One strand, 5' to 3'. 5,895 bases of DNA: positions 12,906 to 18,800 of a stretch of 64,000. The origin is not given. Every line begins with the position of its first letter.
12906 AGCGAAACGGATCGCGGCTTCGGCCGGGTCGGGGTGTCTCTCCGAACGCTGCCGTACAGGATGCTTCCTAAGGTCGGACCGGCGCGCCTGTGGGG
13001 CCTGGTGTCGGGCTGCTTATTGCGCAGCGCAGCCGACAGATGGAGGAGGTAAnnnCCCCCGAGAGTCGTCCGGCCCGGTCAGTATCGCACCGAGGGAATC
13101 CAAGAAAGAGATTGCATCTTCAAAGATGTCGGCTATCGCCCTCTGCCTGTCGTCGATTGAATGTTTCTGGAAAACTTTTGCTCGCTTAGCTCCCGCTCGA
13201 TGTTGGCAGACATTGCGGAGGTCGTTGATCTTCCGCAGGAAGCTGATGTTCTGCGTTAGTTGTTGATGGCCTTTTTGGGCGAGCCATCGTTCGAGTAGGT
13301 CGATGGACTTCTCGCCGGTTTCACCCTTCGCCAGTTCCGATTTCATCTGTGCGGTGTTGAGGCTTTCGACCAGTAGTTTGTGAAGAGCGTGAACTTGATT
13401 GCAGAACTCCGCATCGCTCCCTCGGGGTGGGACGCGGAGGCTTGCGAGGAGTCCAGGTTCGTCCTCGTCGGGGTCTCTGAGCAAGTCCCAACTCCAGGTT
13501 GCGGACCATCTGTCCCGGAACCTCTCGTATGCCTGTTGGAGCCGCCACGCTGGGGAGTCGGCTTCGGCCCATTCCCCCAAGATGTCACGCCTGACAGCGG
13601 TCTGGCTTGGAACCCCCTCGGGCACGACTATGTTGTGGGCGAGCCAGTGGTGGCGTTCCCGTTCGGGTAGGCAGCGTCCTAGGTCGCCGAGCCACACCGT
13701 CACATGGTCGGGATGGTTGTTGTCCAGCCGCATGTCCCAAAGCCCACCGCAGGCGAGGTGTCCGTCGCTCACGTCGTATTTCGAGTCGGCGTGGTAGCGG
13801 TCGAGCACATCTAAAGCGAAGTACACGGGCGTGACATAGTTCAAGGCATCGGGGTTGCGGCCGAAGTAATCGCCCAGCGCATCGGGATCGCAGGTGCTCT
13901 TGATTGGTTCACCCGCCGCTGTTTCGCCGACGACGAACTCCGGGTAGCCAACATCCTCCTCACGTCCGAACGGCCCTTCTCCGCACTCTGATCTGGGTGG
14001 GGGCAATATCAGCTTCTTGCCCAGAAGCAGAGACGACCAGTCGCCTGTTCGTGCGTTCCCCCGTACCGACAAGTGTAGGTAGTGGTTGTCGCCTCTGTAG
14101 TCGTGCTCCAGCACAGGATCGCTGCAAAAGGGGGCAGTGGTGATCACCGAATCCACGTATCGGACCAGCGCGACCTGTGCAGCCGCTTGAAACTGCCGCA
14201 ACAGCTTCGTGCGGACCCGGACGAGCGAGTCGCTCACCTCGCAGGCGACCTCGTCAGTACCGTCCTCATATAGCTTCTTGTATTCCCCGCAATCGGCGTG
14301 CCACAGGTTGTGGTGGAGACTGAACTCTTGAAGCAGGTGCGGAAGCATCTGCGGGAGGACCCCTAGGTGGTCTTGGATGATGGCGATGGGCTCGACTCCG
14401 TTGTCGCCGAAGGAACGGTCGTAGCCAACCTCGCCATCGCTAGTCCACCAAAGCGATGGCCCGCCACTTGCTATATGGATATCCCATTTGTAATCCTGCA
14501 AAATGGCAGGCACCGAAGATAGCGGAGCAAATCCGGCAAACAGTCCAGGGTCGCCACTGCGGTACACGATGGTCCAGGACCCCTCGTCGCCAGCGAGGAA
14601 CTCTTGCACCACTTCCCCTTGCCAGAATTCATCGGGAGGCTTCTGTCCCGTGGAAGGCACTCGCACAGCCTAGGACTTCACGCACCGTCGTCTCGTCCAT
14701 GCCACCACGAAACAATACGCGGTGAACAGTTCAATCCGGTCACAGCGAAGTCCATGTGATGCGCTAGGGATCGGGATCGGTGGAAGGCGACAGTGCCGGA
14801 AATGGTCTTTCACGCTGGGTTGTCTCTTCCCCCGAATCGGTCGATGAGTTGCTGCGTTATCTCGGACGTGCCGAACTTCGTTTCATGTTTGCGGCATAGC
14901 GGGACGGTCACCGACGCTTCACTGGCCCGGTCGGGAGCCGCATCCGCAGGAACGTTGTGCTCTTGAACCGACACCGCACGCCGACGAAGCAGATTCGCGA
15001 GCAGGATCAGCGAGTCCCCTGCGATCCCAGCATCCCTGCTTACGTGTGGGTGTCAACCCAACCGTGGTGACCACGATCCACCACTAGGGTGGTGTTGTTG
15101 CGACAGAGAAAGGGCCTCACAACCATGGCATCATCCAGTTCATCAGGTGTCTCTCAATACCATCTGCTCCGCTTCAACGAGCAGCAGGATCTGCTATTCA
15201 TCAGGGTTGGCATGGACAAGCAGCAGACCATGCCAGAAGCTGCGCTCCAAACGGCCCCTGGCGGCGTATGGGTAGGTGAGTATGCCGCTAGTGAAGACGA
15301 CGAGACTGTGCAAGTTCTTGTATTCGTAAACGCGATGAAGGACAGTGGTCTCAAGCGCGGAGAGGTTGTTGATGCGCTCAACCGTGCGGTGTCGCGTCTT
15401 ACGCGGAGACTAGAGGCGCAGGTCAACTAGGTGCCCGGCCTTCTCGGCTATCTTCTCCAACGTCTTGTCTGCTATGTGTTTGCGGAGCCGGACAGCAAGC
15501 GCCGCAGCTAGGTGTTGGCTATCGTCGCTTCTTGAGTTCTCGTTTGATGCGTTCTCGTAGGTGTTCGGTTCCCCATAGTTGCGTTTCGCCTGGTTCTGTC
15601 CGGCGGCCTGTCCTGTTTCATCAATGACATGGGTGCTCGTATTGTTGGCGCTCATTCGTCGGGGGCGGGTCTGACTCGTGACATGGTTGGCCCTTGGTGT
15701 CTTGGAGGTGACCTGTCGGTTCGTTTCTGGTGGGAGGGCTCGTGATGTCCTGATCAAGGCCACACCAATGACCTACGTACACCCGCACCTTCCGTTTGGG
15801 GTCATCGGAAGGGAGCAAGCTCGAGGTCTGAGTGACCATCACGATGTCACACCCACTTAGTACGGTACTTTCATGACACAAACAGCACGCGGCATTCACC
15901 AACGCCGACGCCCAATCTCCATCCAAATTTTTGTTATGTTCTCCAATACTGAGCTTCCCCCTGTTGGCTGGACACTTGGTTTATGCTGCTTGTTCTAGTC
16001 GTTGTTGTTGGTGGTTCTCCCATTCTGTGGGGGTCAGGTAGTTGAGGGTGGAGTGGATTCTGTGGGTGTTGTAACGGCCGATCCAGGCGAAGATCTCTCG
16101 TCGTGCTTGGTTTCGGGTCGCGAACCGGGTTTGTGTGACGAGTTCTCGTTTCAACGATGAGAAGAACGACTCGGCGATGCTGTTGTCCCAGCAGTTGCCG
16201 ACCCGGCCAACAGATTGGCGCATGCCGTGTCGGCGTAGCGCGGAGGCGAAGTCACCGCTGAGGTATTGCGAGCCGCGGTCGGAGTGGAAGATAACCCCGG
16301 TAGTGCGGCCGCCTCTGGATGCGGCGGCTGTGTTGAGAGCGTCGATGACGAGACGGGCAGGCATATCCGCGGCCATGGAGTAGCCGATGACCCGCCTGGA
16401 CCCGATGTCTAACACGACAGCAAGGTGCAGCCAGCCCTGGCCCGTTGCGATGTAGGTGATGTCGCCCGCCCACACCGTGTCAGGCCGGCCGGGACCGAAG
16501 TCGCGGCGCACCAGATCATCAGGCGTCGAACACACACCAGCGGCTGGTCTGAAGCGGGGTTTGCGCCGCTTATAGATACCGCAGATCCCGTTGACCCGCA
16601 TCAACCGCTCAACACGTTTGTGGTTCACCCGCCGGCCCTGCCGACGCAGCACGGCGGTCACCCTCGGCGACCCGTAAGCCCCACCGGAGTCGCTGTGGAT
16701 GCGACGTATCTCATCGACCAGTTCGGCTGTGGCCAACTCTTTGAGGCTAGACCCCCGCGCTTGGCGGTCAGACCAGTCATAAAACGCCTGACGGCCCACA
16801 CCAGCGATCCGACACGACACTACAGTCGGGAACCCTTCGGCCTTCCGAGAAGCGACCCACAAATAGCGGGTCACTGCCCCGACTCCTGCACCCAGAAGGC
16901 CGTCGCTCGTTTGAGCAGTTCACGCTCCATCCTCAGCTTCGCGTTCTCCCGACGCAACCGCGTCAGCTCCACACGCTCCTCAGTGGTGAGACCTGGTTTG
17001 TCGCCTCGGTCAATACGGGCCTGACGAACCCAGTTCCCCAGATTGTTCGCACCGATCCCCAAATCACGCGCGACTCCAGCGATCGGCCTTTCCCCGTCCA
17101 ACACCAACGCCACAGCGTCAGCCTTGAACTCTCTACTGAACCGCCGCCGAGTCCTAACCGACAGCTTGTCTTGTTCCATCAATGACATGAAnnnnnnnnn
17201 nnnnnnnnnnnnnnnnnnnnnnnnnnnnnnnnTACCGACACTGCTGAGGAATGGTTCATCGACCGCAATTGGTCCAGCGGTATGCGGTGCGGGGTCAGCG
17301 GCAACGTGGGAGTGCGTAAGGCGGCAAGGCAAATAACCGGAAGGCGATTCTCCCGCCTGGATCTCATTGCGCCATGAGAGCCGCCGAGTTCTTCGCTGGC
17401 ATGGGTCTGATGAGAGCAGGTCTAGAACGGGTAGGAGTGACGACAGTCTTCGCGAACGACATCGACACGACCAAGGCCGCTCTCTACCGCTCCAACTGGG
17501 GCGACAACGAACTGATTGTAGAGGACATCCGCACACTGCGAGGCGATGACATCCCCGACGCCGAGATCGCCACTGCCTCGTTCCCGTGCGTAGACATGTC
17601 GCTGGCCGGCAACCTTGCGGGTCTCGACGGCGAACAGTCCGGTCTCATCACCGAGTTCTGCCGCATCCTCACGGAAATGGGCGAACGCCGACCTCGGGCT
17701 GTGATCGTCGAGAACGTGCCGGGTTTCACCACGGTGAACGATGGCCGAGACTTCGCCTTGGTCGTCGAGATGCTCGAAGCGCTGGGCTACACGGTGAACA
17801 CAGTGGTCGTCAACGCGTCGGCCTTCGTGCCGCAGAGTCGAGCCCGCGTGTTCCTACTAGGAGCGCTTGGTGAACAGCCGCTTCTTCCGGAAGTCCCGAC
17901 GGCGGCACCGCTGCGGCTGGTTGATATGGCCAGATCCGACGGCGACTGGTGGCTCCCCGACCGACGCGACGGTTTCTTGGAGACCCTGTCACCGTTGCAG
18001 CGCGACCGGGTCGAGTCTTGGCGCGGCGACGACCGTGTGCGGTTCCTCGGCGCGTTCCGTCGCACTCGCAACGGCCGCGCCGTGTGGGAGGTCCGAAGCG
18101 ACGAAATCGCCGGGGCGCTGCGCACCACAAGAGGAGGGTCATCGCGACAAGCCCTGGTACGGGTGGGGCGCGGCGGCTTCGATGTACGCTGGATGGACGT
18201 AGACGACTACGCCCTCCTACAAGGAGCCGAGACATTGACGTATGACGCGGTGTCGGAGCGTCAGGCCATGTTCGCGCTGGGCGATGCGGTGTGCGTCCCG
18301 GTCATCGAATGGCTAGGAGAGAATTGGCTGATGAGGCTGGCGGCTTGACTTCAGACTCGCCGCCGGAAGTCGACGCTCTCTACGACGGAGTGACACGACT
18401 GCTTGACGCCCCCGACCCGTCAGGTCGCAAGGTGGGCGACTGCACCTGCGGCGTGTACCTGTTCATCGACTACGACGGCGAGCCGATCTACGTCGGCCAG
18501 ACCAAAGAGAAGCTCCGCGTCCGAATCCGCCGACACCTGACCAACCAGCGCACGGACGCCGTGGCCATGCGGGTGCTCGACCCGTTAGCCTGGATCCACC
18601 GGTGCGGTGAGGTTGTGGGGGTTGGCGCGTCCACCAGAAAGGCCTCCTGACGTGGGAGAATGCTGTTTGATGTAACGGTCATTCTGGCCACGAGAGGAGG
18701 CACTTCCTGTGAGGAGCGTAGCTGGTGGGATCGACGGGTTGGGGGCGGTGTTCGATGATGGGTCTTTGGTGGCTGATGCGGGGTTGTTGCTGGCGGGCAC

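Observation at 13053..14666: Orphan 537-aa protein with a C-terminal HEPN-like Rx4H motif in the IS-rich island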

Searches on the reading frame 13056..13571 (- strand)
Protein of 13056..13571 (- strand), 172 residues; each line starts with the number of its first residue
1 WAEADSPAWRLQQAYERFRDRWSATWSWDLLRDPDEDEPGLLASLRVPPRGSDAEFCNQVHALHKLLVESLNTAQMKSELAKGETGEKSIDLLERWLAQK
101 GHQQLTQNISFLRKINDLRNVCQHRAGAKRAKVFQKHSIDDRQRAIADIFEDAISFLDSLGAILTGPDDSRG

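Call 37: search_solved_structures(query=A2, max_evalue=10, show_alignments=3)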
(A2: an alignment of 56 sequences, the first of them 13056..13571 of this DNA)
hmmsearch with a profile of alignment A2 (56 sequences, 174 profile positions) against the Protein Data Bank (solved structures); distinct sequences matched with E-value up to 10: 2.
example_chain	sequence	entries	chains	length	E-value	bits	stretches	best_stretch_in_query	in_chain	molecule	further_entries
1wj5_A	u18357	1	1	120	0.16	15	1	91-162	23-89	hypothetical protein (RIKEN cDNA 0610009H20)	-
9nv3_A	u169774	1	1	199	3.1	10.8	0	24-79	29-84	DUF1788 domain-containing protein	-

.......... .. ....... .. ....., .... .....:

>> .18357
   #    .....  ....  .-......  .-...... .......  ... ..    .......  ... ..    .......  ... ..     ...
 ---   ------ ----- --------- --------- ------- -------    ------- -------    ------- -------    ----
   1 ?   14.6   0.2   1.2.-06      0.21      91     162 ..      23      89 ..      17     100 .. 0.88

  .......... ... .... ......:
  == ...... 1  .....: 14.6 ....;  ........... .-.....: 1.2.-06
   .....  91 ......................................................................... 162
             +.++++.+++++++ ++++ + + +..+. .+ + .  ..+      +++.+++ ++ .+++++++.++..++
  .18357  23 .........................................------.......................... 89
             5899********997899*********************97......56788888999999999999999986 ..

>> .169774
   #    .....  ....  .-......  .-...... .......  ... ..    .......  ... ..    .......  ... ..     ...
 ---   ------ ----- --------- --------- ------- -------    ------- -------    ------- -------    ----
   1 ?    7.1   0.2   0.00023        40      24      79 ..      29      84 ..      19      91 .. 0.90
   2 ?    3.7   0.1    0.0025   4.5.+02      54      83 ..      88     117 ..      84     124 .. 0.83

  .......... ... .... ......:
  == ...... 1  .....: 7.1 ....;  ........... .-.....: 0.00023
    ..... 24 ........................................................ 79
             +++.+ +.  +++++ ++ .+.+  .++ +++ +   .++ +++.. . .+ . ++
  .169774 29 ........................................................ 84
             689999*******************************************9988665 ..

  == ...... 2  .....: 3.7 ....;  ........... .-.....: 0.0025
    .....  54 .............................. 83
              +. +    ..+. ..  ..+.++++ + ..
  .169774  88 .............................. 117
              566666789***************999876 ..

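Call 43: predict_structure(alignment_id=A2)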
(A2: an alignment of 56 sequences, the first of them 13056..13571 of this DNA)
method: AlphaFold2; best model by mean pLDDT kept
length: 172 residues; sequences in the alignment: 56
mean_pLDDT: 92.8   pTM: 0.88
mean pLDDT of the five models: 92.8, 92.6, 92.1, 91.3, 91.1
residues with pLDDT >= 90: 144; 70-90: 17; 50-70: 7; < 50: 4
segments of 3 or more residues with pLDDT < 50: 170-172
pLDDT, mean of each block of 10 residues (from residue 1): 80 97 96 92 94 95 98 96 89 96 97 98 94 97 97 98 74 44
secondary structure, 60 per line:
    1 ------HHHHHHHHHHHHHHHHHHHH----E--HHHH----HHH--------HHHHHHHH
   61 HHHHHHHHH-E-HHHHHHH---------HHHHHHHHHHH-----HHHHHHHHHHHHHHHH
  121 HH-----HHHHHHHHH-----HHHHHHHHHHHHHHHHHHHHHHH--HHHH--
elements in order: H7-26 H34-37 H53-69 H73-79 H89-99 H105-122 H128-136 H142-164 H167-170

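Call 46: fold_search(model_id=the predicted structure, library=pdb)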
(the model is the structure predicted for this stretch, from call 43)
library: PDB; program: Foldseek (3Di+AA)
matches with E <= 10: 363; with E <= 0.001: 0
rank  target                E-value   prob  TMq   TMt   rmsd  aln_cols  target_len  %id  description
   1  7bxo_G                1.4e-01  0.91  0.37  0.45  11.9       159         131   15  Crystal structure of the toxin-antitoxin with AMP-PNP (released 2020-09-30)
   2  7x8v_A                2.6e-01  0.35  0.29  0.28  14.0       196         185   14  Cooperative regulation of PBI1 and MAPKs controls WRKY45 transcription factor in rice immunity (released 2022-04-06)
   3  4ecg                  3.8e-01  0.47  0.32  0.18  14.9       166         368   12  Crystal structure of a putative iron-regulated protein A precursor (BDI_2603) from Parabacteroides distasonis ATCC 8503  (released 2012-04-11)
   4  3bua_A                5.3e-01  0.18  0.22  0.20  16.1       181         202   12  Crystal Structure of TRF2 TRFH domain and APOLLO peptide complex (released 2008-02-19)
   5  2xgd                  6.1e-01  0.25  0.23  0.22  12.7       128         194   16  Crystal structure of a designed homodimeric variant T-A(L)A(L) of the tetracycline repressor (released 2010-09-22)
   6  1bjz                  6.4e-01  0.21  0.23  0.22  12.7       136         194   17  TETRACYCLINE CHELATED MG2+-ION INITIATES HELIX UNWINDING FOR TET REPRESSOR INDUCTION (released 1999-01-13)
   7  8etg_b                6.4e-01  0.20  0.23  0.14  11.9       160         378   13  Fkbp39 associated 60S nascent ribosome State 3 (released 2022-11-30)
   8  1ork                  6.4e-01  0.18  0.22  0.20  13.6       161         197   13  TET REPRESSOR, CLASS D IN COMPLEX WITH 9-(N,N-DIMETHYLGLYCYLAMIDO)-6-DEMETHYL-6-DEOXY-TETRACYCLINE (released 1999-06-15)
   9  7x8v_E                7.1e-01  0.21  0.29  0.28  12.8       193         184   14  Cooperative regulation of PBI1 and MAPKs controls WRKY45 transcription factor in rice immunity (released 2022-04-06)
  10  5l0g_D                7.1e-01  0.14  0.21  0.21  15.6       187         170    9  Human metavinculin MVt Q971R, R975D, T978R mutant (residues 959-1134) in complex with PIP2 (released 2016-08-31)
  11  6m6u_H                7.5e-01  0.57  0.37  0.46  11.6       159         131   16  Crystal structure the toxin-antitoxin MntA-HpeT mutant-D39ED41E (released 2020-09-30)
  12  1qpi_A                7.5e-01  0.20  0.24  0.22  14.1       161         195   12  CRYSTAL STRUCTURE OF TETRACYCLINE REPRESSOR/OPERATOR COMPLEX (released 2000-02-28)
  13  4v2g_B                7.5e-01  0.20  0.24  0.22  14.4       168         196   12  Tetracycline repressor TetR(D) bound to chlortetracycline and iso- chlortetracycline (released 2014-12-10)
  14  5l0d_B                7.5e-01  0.16  0.24  0.25  14.3       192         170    7  Human Metavinculin(residues 959-1130) in complex with PIP2 (released 2016-08-31)
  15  6sy4_A                7.5e-01  0.15  0.23  0.22  13.9       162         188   12  TetR in complex with the TetR-binding RNA-aptamer K1 (released 2020-02-05)
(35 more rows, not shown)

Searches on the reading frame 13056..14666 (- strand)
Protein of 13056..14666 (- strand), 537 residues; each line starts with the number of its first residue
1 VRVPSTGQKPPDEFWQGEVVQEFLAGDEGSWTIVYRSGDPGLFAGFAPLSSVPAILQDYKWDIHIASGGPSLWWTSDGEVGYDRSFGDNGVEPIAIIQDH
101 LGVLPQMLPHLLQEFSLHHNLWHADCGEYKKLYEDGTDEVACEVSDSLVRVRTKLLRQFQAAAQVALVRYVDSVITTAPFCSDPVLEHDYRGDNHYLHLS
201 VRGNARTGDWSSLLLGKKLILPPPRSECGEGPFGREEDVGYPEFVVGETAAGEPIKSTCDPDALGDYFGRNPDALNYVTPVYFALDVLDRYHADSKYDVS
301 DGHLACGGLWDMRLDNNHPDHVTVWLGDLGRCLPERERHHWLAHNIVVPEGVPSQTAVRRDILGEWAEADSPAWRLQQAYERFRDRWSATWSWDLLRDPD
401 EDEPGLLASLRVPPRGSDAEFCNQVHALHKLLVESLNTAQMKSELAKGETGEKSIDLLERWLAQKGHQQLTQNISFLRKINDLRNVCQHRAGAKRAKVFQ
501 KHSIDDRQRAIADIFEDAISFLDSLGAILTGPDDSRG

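Call 4: search_protein_families(library=pfam, proteins=[window:13056-14666:-], max_evalue=10)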
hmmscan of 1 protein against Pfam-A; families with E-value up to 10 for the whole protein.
window:13056-14666:- (537 aa): 0 families

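Call 5: search_protein_families(library=padloc, proteins=[window:13056-14666:-], max_evalue=10)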
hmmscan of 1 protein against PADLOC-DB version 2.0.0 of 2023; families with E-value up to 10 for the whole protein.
window:13056-14666:- (537 aa): 0 families

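Call 6: search_protein_families(library=ncbifam, proteins=[window:13056-14666:-], max_evalue=10)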
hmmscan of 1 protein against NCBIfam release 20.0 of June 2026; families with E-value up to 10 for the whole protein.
window:13056-14666:- (537 aa): 2 families
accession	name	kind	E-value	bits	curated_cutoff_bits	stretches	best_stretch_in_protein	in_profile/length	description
NF040984.1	BimA_first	exception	0.11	11.4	800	1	465-534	392-461/517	trimeric autotransporter actin-nucleating factor BimA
NF002729.0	PRK02625.1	equivalog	0.14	10.7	1117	1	122-174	69-121/626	DNA-directed RNA polymerase subunit gamma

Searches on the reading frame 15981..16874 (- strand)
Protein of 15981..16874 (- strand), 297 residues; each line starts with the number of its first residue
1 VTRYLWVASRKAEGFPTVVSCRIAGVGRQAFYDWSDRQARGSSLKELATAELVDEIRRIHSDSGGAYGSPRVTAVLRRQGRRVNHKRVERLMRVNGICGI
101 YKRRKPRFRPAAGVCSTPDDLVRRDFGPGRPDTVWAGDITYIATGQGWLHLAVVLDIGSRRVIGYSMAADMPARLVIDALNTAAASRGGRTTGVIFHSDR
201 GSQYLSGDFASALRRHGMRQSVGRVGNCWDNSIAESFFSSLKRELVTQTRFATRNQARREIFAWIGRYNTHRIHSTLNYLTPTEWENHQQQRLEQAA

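Call 21: search_protein_families(library=pfam, proteins=[window:15981-16874:-], max_evalue=0.001)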
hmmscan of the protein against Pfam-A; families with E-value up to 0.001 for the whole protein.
window:15981-16874:- (297 aa): 4 families
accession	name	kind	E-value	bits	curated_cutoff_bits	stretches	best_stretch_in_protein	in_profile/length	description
PF00665.32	rve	-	5.4e-28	97.7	32.6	1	130-228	3-102/102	Integrase core domain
PF13276.12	HTH_21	-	1.3e-20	73.8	28.1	1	51-105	5-60/60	HTH-like domain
PF13683.12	rve_3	-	2e-18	66.3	26.5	1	216-282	1-67/67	Integrase core domain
PF13333.12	rve_2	-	1.1e-14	54.7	22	1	235-288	1-54/56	Integrase core domain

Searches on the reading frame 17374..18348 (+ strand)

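Call 21: search_protein_families(library=pfam, proteins=[window:17374-18348:+], max_evalue=0.001)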
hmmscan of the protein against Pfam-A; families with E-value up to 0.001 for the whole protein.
window:17374-18348:+ (324 aa): 1 family
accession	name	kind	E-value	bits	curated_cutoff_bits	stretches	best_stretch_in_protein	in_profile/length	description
PF00145.23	DNA_methylase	-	6.9e-45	154.3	22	1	1-317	1-321/324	C-5 cytosine-specific DNA methylase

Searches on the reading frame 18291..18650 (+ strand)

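Call 21: search_protein_families(library=pfam, proteins=[window:18291-18650:+], max_evalue=0.001)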
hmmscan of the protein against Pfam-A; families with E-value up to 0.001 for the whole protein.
window:18291-18650:+ (119 aa): 1 family
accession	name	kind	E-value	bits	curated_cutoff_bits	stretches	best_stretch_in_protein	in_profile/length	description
PF01541.30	GIY-YIG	-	9.3e-06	26.3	22.6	1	53-91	2-39/78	GIY-YIG catalytic domain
